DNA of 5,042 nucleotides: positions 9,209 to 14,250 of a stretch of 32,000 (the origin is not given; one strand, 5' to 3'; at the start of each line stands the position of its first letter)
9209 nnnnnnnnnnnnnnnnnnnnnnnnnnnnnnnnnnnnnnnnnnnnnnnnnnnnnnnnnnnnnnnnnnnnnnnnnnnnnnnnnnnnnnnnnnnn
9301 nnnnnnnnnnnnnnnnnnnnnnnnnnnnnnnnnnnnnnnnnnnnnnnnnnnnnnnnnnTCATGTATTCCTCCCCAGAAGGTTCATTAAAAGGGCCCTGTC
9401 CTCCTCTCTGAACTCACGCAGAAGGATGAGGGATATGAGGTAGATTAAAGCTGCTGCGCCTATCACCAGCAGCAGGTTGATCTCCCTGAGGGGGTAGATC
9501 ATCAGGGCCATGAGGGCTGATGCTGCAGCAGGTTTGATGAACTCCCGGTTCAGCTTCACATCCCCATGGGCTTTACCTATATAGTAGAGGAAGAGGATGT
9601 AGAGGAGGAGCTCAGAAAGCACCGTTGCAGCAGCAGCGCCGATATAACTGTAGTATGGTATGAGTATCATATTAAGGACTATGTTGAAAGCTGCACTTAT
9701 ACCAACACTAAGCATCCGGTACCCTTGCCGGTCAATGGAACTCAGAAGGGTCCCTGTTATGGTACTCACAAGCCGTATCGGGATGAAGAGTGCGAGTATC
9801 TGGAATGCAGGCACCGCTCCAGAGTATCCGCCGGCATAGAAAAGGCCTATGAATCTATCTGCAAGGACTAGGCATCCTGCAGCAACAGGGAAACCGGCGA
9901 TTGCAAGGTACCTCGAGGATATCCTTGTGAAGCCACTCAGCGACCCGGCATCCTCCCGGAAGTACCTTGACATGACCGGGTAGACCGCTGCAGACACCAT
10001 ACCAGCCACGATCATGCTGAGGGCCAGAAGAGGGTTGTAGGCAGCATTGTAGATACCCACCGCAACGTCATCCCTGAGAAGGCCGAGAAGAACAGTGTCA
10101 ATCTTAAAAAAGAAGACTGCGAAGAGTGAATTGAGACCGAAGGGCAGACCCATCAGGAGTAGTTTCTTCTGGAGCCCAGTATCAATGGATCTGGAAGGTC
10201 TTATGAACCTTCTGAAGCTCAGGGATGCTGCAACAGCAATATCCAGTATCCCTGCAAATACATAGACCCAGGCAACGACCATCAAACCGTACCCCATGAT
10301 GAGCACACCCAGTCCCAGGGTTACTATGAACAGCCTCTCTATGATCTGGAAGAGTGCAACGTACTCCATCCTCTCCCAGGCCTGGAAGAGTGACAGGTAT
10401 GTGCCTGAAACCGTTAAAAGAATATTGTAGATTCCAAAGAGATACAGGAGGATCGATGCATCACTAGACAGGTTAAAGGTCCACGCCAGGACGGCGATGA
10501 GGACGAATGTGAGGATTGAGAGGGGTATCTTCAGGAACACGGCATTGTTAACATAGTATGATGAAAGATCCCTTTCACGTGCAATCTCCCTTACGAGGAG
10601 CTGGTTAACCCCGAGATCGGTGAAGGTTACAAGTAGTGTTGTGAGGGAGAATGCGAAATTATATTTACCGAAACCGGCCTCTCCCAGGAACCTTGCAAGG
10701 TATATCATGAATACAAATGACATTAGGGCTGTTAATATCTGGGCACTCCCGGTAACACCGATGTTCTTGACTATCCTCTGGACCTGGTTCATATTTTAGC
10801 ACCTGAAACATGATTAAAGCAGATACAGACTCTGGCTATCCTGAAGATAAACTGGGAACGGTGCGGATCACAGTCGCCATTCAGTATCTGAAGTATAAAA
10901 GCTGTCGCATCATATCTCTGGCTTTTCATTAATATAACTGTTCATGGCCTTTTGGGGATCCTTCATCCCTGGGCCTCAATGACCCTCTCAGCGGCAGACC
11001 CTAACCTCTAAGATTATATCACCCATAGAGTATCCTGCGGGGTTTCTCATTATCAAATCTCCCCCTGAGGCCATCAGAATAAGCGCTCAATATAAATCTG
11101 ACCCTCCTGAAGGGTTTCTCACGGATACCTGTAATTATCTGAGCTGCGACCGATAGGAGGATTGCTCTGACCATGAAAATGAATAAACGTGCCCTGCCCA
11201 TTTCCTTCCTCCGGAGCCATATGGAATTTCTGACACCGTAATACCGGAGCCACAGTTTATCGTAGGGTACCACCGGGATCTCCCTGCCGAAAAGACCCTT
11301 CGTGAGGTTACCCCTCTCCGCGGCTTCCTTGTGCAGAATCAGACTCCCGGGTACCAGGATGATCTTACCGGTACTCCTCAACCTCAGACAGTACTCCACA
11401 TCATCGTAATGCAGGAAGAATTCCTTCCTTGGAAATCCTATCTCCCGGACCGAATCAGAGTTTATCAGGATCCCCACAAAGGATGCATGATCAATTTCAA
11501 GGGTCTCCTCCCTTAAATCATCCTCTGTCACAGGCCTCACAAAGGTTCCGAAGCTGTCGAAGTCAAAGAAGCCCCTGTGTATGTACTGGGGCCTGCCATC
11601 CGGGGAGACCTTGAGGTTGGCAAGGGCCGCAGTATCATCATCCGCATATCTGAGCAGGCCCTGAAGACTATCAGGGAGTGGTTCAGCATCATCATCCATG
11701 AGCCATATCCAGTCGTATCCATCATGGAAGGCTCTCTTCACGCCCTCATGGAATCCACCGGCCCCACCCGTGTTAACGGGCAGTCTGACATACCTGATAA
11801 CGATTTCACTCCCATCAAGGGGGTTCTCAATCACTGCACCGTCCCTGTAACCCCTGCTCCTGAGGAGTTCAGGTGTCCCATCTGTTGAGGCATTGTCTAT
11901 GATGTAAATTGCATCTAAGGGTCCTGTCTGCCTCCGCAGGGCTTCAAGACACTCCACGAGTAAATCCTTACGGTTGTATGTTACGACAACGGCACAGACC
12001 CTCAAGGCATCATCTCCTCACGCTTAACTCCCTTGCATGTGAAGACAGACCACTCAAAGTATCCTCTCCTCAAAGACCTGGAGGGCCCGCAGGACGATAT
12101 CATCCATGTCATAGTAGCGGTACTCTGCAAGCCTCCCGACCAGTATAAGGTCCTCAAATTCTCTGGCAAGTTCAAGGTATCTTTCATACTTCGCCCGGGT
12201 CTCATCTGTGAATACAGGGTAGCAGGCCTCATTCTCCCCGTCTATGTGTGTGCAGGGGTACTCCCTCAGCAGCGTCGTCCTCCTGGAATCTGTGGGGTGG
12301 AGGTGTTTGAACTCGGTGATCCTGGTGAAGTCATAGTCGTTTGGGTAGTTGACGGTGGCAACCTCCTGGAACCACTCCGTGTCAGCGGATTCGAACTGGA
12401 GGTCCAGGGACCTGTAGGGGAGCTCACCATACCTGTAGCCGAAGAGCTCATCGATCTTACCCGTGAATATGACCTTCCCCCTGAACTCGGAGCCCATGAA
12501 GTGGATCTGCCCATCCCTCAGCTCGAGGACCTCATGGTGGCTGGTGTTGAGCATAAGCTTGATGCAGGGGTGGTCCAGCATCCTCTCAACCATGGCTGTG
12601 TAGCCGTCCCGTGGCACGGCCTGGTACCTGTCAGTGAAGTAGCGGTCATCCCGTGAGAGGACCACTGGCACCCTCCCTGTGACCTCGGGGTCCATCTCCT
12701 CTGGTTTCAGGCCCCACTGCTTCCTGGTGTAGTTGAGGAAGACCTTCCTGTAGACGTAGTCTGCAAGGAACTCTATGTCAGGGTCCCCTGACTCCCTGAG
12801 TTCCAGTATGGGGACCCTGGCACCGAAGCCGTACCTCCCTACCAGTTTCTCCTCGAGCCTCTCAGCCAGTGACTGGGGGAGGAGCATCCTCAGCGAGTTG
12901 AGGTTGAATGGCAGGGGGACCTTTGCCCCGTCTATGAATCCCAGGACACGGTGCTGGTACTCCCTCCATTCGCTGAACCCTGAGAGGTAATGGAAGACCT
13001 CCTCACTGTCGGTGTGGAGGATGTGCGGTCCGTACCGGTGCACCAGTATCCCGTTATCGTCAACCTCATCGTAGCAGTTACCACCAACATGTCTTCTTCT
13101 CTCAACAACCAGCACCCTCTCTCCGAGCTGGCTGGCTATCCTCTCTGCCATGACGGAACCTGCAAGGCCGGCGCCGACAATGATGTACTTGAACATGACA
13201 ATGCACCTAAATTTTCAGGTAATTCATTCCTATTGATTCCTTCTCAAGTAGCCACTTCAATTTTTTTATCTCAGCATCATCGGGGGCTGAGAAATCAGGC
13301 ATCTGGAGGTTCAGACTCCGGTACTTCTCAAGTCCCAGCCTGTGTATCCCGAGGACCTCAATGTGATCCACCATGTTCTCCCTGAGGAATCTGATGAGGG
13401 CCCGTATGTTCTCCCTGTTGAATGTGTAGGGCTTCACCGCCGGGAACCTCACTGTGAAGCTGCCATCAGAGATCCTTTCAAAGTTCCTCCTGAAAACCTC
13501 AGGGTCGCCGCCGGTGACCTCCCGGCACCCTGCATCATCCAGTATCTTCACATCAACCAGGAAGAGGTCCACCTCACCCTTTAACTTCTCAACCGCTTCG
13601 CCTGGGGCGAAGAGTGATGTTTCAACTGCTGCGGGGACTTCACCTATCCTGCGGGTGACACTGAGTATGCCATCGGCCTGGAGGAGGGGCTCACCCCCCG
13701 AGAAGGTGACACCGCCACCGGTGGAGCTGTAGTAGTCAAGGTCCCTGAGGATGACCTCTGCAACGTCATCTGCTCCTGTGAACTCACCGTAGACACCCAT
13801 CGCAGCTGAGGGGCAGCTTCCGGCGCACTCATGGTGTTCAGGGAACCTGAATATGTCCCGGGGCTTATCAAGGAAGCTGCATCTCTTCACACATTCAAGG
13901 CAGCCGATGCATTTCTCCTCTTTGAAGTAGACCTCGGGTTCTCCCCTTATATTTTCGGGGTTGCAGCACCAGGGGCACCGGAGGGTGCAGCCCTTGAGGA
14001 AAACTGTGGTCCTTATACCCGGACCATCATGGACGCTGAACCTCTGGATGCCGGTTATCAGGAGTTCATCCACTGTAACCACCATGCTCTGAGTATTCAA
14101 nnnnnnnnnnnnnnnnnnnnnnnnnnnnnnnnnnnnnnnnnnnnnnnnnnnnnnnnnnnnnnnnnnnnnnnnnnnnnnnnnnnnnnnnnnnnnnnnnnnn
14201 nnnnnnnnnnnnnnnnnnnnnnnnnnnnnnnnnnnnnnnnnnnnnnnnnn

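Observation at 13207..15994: Compact glycyl-radical enzyme with a Cys-x-Glu loop, plus its activase, embedded in a glf/GT2/flippase glycan operon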

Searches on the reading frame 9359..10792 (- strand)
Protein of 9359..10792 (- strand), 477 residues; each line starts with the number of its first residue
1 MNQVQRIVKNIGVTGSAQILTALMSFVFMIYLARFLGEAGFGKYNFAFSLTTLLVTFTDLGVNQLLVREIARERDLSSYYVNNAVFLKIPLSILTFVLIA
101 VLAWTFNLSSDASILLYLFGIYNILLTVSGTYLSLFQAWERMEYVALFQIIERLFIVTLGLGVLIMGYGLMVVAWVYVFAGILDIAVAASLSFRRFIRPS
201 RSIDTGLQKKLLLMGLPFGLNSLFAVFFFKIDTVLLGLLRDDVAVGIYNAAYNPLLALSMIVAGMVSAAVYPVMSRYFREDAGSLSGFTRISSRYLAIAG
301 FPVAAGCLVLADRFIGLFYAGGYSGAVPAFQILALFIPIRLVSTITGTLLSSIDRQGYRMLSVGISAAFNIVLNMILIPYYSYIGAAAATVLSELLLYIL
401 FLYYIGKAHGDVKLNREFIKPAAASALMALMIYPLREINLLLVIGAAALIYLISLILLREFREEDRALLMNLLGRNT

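Call 3: search_protein_families(library=pfam, proteins=[window:9359-10792:-], max_evalue=0.01)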
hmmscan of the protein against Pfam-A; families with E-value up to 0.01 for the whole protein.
window:9359-10792:- (477 aa): 3 families
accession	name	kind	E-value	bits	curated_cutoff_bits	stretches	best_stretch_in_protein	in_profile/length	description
PF01943.22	Polysacc_synt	-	7.4e-72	242.5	28.2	1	7-277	1-273/274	Polysaccharide biosynthesis protein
PF13440.11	Polysacc_synt_3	-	1.2e-23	84.3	23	1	32-328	2-293/293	Polysaccharide biosynthesis protein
PF03023.19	MurJ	-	1e-07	31.4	27.4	1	98-449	81-447/451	Lipid II flippase MurJ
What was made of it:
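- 9359..10792 (-): Second Wzx-type flippase. Pfam Polysacc_synt 242.5 bits (call 3).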

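Call 4: search_protein_families(library=ncbifam, proteins=[window:9359-10792:-], max_evalue=0.01)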
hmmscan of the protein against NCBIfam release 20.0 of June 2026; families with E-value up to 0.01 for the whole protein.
window:9359-10792:- (477 aa): 6 families
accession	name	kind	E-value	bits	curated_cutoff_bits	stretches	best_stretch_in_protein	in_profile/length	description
NF041871.1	Wzx_EPS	equivalog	1.8e-19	69.8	800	1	15-462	10-464/492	exopolysaccharide biosynthesis flippase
NF007773.0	PRK10459.1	equivalog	2.3e-14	53.3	273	1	15-434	15-434/492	MOP flippase family protein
NF047674.1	TeichurnBiosyTuaB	equivalog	3.1e-12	46.3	580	1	5-355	6-353/469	teichuronic acid biosynthesis protein TuaB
TIGR02900.1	spore_V_B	equivalog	6.9e-12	44.9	372.3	1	17-452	11-474/488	stage V sporulation protein B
NF050818.1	PolSacchBiosHfsF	equivalog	2.3e-07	30.2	700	1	19-449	14-451/468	polysaccharide biosynthesis protein HfsF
TIGR00797.1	matE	subfamily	3.4e-07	29.5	147.4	1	330-431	115-220/396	MATE family efflux transporter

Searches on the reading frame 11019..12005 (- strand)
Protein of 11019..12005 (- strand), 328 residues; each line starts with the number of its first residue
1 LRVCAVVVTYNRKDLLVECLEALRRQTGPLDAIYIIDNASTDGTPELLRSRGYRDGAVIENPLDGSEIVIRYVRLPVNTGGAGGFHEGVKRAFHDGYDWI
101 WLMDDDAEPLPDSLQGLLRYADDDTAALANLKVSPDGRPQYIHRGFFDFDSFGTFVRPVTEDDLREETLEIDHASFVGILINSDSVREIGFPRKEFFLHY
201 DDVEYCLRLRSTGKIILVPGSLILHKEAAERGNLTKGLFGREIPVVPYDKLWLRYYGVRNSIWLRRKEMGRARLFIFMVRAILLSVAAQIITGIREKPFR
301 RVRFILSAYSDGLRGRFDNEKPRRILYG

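Call 3: search_protein_families(library=pfam, proteins=[window:11019-12005:-], max_evalue=0.01)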
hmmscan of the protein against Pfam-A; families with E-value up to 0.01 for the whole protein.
window:11019-12005:- (328 aa): 4 families
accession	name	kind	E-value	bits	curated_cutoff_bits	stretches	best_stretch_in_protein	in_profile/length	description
PF00535.33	Glycos_transf_2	-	1.1e-26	94.2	23.3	1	5-189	2-167/168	Glycosyl transferase family 2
PF13641.12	Glyco_tranf_2_3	-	3.5e-08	34.2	27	1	3-226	3-212/230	Glycosyltransferase like family 2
PF13632.12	Glyco_trans_2_3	-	0.00022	21.5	27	1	99-279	1-167/198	Glycosyl transferase family group 2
PF13704.12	Glyco_tranf_2_4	-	0.0038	18.1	27.5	0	11-62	2-49/98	Glycosyl transferase family 2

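Call 4: search_protein_families(library=ncbifam, proteins=[window:11019-12005:-], max_evalue=0.01)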
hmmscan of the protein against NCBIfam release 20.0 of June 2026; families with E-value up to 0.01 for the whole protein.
window:11019-12005:- (328 aa): 9 families
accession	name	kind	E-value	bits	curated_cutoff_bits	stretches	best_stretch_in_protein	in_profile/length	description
NF050113.1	gal_furan_GlfT1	equivalog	2.9e-22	79.3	330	1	3-268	1-246/290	galactofuranosyltransferase GlfT1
TIGR01556.1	rhamnosyltran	subfamily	1.9e-13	50.3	200.55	1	70-311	47-280/281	rhamnosyltransferase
NF041875.1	EPS_EpsD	equivalog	1.2e-07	31.5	370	1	6-132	4-117/325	exopolysaccharide biosynthesis glycosyltransferase EpsD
TIGR03469.1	HpnB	hypoth_equivalog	1.4e-06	27.6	379.25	1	2-133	45-172/386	hopene-associated glycosyltransferase HpnB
NF045692.1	OglycostaseCruG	equivalog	5.2e-06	25.6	600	1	3-129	43-160/386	2'-O-glycosyltransferase CruG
NF038302.1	EPS_HpsE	equivalog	0.00017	20.7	300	1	4-112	4-102/307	hormogonium polysaccharide biosynthesis glycosyltransferase HpsE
TIGR04283.1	glyco_like_mftF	equivalog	0.0034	17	182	0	6-53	4-51/221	TIGR04283 family arsenosugar biosynthesis glycosyltransferase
NF050050.1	ProtGlycPglI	equivalog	0.0046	16.4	500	0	4-123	5-110/306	GalNAc(5)-diNAcBac-PP-undecaprenol beta-1,3-glucosyltransferase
TIGR03965.1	mycofact_glyco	equivalog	0.0083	15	280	0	3-133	76-191/467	mycofactocin biosynthesis glycosyltransferase MftF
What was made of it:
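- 11019..12005 (-): Second GlfT1-like GT2. NCBIfam GlfT1 79.3 bits, below cut-off (calls 3, 4).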

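Call 71: search_solved_structures(query=window:11019-12005:-, max_evalue=0.01)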
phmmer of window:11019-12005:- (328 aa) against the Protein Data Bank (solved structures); distinct sequences matched with E-value up to 0.01: 4.
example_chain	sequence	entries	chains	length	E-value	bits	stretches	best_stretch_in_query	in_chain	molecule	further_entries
9dtp_A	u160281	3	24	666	2.5e-06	30.2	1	7-229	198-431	Galactofuranosyltransferase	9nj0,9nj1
9oa3_A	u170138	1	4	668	2.6e-06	30.2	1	7-229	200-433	Galactofuranosyltransferase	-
6yv7_B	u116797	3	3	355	0.0014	21.1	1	2-50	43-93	Glycosyl transferase, family 2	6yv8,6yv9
6yv7_A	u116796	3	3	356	0.0014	21.1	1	2-50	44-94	Glycosyl transferase, family 2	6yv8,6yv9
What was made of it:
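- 11019..12005 (-): Top PDB hit is galactofuranosyltransferase 9dtp, E 2.5e-6 (call 71).
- The window's GT2s best match GlfT1 (call 4) and a solved galactofuranosyltransferase (call 71).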

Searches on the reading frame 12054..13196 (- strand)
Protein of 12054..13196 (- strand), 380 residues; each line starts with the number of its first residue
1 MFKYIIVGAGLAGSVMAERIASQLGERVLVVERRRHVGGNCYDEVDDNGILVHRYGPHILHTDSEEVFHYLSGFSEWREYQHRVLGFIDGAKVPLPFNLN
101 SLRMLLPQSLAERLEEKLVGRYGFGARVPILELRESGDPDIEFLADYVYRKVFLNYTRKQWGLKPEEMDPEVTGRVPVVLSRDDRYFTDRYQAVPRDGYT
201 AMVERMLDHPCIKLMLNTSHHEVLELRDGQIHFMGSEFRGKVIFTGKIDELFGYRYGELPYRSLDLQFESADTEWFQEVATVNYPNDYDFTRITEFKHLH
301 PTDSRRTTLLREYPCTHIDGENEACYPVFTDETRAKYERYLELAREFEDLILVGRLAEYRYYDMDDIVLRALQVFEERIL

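Call 3: search_protein_families(library=pfam, proteins=[window:12054-13196:-], max_evalue=0.01)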
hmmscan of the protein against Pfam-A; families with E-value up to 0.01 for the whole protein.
window:12054-13196:- (380 aa): 9 families
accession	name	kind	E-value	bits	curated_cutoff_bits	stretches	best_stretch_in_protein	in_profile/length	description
PF03275.19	GLF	-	4.7e-74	248.9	26.3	1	151-361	1-203/203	UDP-galactopyranose mutase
PF13450.12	NAD_binding_8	-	6.4e-19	68.4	21.9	1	6-72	1-66/68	NAD(P)-binding Rossmann-like domain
PF12831.13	FAD_oxidored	-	0.00021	21.1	27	1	5-41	3-38/416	FAD dependent oxidoreductase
PF01593.30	Amino_oxidase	-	0.0011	18.8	19.8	1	23-73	12-60/443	Flavin containing amine oxidoreductase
PF00890.30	FAD_binding_2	-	0.0013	18.4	20.4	0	5-40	3-37/414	FAD binding domain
PF07992.20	Pyr_redox_2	-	0.0016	18.4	26.1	1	3-41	2-40/291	Pyridine nucleotide-disulphide oxidoreductase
PF13454.12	NAD_binding_9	-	0.0017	18.8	21.8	1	5-82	1-76/155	FAD-NAD(P)-binding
PF01266.30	DAO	-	0.0038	17.2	27.9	1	4-39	2-37/353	FAD dependent oxidoreductase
PF00070.33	Pyr_redox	-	0.0043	18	22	0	4-41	2-37/82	Pyridine nucleotide-disulphide oxidoreductase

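Call 4: search_protein_families(library=ncbifam, proteins=[window:12054-13196:-], max_evalue=0.01)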
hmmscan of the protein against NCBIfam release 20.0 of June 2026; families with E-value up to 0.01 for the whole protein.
window:12054-13196:- (380 aa): 26 families (the best 25 are shown)
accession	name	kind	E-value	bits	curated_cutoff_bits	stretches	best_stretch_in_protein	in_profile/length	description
TIGR00031.1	UDP-GALP_mutase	equivalog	6.4e-189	627.7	303.75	1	1-379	1-377/378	UDP-galactopyranose mutase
NF005547.0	PRK07208.1-3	equivalog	3.5e-09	35.9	380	1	4-170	7-173/465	hypothetical protein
NF005546.0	PRK07208.1-2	equivalog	2.1e-06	26.6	418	0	325-376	450-500/527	hypothetical protein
TIGR03467.1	HpnE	equivalog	4.6e-06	26.2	283.05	1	5-89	2-87/430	hydroxysqualene dehydroxylase HpnE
NF005548.0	PRK07208.1-4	equivalog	5.9e-06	25.1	389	0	4-67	6-66/488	hypothetical protein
TIGR01350.1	lipoamide_DH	equivalog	1.9e-05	23.6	408.8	1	2-42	2-40/461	dihydrolipoyl dehydrogenase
NF004992.0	PRK06370.1-4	equivalog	2.3e-05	23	629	1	2-42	5-43/459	FAD-containing oxidoreductase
NF005545.0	PRK07208.1-1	equivalog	2.4e-05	22.9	451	0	323-373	405-456/504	hypothetical protein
NF002550.0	PRK02106.1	subfamily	2.7e-05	22.9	605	1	2-33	6-37/563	choline dehydrogenase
NF005560.0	PRK07233.1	equivalog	0.00022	20.2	252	1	4-65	3-62/435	hypothetical protein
NF003585.0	PRK05249.1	equivalog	0.00022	20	465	1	2-42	7-46/464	Si-specific NAD(P)(+) transhydrogenase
TIGR02032.1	GG-red-SF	subfamily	0.00029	20.6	158.8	1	5-38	4-36/297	geranylgeranyl reductase family protein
NF004991.0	PRK06370.1-3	subfamily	0.00038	19.1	620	1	2-42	36-74/509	FAD-containing oxidoreductase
NF007542.0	PRK10157.1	subfamily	0.0005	18.9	610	1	2-39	6-42/428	FAD-dependent oxidoreductase FixC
TIGR00562.1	proto_IX_ox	equivalog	0.00055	18.6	97.85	1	3-70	4-70/470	protoporphyrinogen oxidase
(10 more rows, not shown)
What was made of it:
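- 12054..13196 (-): UDP-galactopyranose mutase (Glf), starting 10 nt after the activase stop. TIGR00031 627.7 bits against a cut-off of 303.75 (call 4).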

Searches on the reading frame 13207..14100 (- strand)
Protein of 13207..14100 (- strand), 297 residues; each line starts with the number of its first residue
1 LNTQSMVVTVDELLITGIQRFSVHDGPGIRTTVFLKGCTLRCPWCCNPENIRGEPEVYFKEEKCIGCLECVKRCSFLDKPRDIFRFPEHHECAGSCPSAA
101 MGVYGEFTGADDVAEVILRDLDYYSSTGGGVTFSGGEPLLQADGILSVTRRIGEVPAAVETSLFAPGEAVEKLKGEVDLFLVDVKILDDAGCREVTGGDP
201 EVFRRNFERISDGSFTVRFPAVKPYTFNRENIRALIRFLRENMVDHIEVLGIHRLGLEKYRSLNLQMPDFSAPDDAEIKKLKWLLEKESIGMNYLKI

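Call 3: search_protein_families(library=pfam, proteins=[window:13207-14100:-], max_evalue=0.01)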
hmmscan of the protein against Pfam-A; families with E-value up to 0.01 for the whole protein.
window:13207-14100:- (297 aa): 5 families
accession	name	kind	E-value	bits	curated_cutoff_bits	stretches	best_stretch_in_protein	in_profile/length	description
PF13353.11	Fer4_12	-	1.7e-12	48.2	22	2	90-174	17-98/137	4Fe-4S single cluster domain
PF04055.27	Radical_SAM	-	4e-11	43.8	29.5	1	34-239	3-166/166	Radical SAM superfamily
PF00037.32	Fer4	-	0.003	17.8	21.1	1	58-74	2-18/24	4Fe-4S binding domain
PF12797.12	Fer4_2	-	0.004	17.5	24.5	1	57-75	3-21/22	4Fe-4S binding domain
PF12837.12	Fer4_6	-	0.0078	16.6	25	1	57-75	2-20/24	4Fe-4S binding domain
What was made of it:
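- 13813..13911 (-): Ferredoxin-like insert: C64-x2-C67-x2-C70-x3-C74, then C92-x3-C96. Weak Pfam Fer4 hits (call 3).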

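Call 4: search_protein_families(library=ncbifam, proteins=[window:13207-14100:-], max_evalue=0.01)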
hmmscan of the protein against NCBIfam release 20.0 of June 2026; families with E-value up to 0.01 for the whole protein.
window:13207-14100:- (297 aa): 15 families
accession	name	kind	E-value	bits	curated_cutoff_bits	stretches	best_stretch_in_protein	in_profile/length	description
TIGR02494.1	PFLE_PFLC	subfamily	7.8e-95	317.5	174.35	1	15-284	1-286/293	glycyl-radical enzyme activating protein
NF033719.1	ind_deCO2_activ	equivalog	4.7e-66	223.1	425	1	15-290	3-298/302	indoleacetate decarboxylase activase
NF043069.1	T4HPD_activ_SAM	equivalog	1.8e-63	214.7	425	1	14-290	3-293/299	trans-4-hydroxy-L-proline dehydratase activase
NF048010.1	SfplDhtActHpsHDes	equivalog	2.6e-59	200.5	430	1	15-282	8-295/298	(2S)-3-sulfopropanediol dehydratase activating enzyme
TIGR04395.1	cutC_activ_rSAM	equivalog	5.6e-54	183.5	360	1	15-289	7-301/309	choline TMA-lyase-activating enzyme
NF048008.1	SfplDhtActHpfHKleb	equivalog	1.3e-51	175.7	500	1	15-266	2-272/308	(2S)-3-sulfopropanediol dehydratase activating enzyme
NF033717.2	HPDL_rSAM_activ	equivalog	1.7e-51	175.3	420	1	14-283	5-294/311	4-hydroxyphenylacetate decarboxylase activase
NF007483.0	PRK10076.1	equivalog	1.3e-47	162.3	326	1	14-288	23-284/292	[formate-C-acetyltransferase]-activating enzyme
TIGR04003.1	rSAM_BssD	equivalog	7.5e-47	160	496.45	1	14-264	2-271/314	[benzylsuccinate synthase]-activating enzyme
TIGR02493.1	PFLA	equivalog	2.9e-35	121.8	231.75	2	108-286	46-233/235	pyruvate formate-lyase-activating protein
TIGR04041.1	activase_YjjW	hypoth_equivalog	1.6e-21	76.9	250.2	1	15-257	4-243/276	YjjW family glycine radical enzyme activase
NF008356.0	PRK11145.1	equivalog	5.2e-20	71.8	375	2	113-290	56-242/246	pyruvate formate lyase 1-activating protein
TIGR02495.1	NrdG2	equivalog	2e-13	50.1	131.15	2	15-51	2-39/193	anaerobic ribonucleoside-triphosphate reductase activating protein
TIGR02491.1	NrdG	equivalog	2.2e-11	43.9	126.1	1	16-53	3-40/154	anaerobic ribonucleoside-triphosphate reductase activating protein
NF008335.0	PRK11121.1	equivalog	2.6e-07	30.5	199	1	23-61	11-49/154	anaerobic ribonucleoside-triphosphate reductase-activating protein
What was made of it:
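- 13207..14100 (-): GRE-activating radical-SAM enzyme, 297 aa from TTG 14100 (AGGAGG upstream) or 292 aa from ATG 14085. TIGR02494 317.5 bits against a cut-off of 174 (call 4).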
